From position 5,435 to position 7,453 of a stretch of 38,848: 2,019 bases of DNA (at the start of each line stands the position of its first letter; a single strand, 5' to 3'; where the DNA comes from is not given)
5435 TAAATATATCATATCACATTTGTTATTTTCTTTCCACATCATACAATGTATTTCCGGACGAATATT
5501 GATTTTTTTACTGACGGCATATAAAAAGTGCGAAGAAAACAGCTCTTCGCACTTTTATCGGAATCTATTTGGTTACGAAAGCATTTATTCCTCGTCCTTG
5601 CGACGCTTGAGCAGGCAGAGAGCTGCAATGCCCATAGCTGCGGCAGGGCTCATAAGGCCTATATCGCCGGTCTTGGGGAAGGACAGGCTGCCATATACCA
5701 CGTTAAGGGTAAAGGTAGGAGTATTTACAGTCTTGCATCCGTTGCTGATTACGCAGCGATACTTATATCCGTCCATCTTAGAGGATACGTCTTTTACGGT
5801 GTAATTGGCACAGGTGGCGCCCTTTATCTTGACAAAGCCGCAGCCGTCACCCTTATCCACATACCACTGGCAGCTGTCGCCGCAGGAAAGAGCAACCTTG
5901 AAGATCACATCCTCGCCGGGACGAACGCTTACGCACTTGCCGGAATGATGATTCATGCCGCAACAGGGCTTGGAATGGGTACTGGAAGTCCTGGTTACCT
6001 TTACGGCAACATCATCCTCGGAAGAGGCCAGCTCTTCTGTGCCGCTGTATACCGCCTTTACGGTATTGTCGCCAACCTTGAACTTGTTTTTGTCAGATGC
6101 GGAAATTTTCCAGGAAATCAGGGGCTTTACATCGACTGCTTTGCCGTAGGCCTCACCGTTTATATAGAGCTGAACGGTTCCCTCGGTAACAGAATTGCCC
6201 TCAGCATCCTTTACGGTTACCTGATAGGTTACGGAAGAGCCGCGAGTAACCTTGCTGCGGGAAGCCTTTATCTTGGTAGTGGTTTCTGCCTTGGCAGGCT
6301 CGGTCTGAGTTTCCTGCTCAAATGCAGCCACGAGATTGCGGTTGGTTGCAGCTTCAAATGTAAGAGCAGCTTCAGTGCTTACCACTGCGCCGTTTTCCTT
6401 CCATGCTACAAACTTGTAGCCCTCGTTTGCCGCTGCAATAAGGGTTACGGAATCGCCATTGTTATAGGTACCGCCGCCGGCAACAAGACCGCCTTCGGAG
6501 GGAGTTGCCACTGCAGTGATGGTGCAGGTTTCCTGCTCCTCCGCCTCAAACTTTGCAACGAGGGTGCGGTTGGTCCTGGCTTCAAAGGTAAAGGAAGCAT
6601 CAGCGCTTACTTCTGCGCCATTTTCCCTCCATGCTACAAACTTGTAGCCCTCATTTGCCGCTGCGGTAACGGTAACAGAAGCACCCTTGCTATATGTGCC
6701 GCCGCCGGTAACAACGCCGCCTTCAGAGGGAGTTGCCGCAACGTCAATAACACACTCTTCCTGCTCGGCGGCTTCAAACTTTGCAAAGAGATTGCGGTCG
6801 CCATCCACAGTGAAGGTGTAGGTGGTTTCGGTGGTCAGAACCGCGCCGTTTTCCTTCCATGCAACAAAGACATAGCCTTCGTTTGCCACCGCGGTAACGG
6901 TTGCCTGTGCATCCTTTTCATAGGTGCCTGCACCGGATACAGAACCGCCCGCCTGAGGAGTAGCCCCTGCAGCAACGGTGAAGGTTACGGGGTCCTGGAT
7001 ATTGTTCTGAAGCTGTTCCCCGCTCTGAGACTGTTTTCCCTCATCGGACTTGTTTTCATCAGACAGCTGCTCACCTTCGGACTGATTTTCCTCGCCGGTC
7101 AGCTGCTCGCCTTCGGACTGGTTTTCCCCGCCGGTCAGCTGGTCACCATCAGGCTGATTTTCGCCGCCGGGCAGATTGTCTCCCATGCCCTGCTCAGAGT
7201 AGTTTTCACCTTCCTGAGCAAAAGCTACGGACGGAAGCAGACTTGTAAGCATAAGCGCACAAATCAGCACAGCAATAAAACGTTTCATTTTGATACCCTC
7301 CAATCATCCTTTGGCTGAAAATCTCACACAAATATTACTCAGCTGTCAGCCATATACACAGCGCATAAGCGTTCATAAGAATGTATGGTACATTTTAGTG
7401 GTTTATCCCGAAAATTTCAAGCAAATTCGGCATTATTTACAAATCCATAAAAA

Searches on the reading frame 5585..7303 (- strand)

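Call 3: search_protein_families(library=pfam, proteins=[window:5585-7303:-], max_evalue=0.01)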
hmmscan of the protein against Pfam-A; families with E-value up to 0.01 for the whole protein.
window:5585-7303:- (572 aa): 4 families
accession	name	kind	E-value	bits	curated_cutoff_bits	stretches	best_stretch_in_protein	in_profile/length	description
PF18998.6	Flg_new_2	-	1.1e-38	131.4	23.6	3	187-255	2-72/73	Divergent InlB B-repeat domain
PF09479.16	Flg_new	-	1.4e-09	38.4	27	1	119-175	9-65/65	Listeria-Bacteroides repeat domain (List_Bact_rpt)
PF16820.11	PKD_3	-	3e-07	30.6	26.3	0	299-331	35-67/68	PKD-like domain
PF13209.11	DUF4017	-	0.0017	18.7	21.6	0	286-302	17-33/60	Protein of unknown function (DUF4017)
